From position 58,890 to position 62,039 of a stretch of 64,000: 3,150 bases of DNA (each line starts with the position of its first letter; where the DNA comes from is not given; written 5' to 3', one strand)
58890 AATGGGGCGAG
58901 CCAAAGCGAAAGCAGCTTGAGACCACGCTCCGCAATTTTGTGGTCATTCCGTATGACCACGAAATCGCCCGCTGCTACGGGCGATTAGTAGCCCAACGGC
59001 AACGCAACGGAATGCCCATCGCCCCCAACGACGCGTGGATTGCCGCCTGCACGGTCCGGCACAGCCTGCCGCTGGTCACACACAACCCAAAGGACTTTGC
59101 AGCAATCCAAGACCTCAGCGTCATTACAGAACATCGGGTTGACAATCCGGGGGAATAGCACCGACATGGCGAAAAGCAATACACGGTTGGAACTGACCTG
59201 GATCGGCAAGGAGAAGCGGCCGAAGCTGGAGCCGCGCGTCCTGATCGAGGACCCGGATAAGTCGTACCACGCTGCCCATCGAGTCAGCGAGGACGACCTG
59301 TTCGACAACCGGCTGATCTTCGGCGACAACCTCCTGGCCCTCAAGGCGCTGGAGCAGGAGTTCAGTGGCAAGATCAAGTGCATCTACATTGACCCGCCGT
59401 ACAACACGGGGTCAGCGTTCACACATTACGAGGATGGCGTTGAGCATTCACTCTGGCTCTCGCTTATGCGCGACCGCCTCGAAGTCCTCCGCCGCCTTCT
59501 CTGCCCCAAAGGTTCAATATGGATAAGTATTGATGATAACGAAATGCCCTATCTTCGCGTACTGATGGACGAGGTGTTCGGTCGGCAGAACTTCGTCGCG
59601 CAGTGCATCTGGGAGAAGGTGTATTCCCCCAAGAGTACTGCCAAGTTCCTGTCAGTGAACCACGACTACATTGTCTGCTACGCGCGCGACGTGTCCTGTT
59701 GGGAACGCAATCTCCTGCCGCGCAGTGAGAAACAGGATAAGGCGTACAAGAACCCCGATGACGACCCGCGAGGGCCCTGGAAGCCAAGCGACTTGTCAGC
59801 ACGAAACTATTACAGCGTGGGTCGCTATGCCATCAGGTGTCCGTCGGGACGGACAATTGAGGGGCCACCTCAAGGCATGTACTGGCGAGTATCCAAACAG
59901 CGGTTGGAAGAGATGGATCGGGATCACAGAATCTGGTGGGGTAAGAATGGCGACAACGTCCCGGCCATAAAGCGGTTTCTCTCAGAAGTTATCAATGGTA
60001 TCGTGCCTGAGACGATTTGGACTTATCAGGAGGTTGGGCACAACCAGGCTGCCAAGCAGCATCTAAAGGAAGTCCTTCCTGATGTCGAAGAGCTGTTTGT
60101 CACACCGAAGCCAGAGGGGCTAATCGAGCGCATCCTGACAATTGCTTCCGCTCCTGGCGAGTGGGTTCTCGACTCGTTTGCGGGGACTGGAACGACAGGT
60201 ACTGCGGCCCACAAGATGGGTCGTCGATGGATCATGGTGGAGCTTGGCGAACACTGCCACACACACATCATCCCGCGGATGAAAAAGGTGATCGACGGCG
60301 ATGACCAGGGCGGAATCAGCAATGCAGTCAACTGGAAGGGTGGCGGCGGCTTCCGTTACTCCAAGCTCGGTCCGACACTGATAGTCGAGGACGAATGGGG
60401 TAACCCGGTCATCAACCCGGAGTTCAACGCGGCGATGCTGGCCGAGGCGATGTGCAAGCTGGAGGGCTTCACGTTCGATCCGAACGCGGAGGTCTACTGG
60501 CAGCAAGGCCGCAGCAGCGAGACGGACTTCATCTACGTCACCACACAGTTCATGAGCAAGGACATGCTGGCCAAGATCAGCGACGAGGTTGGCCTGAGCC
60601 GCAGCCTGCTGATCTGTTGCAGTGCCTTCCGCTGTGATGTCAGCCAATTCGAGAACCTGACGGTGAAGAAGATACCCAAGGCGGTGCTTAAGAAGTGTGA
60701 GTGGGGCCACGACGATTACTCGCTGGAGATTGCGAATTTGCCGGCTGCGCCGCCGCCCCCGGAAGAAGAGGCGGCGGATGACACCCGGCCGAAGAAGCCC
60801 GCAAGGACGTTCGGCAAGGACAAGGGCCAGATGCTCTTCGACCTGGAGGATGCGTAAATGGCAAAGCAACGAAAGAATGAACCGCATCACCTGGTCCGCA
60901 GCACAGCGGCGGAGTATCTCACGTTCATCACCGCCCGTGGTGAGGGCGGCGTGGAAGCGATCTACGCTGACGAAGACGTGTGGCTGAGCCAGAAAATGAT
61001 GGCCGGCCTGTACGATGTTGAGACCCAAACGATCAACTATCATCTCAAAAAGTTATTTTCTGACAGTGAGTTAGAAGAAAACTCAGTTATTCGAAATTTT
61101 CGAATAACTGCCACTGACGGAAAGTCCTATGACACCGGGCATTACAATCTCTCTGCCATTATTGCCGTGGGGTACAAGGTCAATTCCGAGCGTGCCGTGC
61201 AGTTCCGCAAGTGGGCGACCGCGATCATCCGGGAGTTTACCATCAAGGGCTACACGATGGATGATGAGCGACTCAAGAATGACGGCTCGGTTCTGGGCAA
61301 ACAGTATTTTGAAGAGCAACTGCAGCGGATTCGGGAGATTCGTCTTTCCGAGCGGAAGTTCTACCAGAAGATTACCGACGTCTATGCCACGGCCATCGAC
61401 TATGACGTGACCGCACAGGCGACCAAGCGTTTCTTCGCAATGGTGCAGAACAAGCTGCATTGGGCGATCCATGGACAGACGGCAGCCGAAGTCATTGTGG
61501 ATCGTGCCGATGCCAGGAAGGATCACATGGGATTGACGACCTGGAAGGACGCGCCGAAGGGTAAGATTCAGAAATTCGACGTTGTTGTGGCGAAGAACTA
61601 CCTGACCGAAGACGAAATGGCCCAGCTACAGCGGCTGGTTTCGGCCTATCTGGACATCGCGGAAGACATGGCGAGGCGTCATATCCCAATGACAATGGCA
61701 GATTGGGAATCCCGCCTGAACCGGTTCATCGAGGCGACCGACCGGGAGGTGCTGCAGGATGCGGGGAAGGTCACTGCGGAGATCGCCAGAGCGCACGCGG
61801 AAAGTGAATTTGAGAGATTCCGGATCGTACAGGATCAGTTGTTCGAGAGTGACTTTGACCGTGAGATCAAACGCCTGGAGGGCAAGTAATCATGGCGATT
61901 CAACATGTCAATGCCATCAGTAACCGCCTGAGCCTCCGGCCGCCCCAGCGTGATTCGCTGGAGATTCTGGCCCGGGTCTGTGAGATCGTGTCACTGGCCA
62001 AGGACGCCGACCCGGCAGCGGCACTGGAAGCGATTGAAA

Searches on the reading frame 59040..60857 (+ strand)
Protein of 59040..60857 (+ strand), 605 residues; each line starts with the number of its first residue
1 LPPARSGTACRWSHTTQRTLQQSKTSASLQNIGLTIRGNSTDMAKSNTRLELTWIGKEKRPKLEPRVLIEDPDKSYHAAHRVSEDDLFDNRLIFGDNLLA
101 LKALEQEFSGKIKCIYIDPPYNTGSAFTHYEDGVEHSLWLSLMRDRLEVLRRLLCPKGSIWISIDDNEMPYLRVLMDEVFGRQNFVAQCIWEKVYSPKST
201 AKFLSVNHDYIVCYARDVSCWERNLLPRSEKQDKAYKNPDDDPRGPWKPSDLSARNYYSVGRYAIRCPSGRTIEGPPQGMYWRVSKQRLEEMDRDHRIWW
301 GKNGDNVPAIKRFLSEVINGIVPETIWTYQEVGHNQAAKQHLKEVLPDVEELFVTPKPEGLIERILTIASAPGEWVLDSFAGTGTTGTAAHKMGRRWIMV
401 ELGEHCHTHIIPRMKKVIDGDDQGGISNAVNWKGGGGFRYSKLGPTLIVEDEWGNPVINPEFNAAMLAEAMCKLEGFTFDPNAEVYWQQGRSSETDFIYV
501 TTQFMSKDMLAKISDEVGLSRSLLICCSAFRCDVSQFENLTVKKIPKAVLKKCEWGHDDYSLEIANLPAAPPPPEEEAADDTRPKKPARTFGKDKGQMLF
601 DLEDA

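Call 59: search_protein_families(library=pfam, proteins=[window:59040-60857:+], max_evalue=0.001)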
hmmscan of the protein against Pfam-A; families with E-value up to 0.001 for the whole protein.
window:59040-60857:+ (605 aa): 1 family
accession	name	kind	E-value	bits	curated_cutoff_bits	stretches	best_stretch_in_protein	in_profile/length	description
PF01555.25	N6_N4_Mtase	-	8.5e-43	147.3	26.7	1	112-408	1-217/221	DNA methylase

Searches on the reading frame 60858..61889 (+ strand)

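Call 59: search_protein_families(library=pfam, proteins=[window:60858-61889:+], max_evalue=0.001)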
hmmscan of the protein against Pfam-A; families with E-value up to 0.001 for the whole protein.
window:60858-61889:+ (343 aa): 1 family
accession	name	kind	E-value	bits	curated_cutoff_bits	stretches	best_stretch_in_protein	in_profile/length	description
PF13310.11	Virulence_RhuM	-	2e-109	365.2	33.7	1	76-327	1-249/252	Virulence protein RhuM family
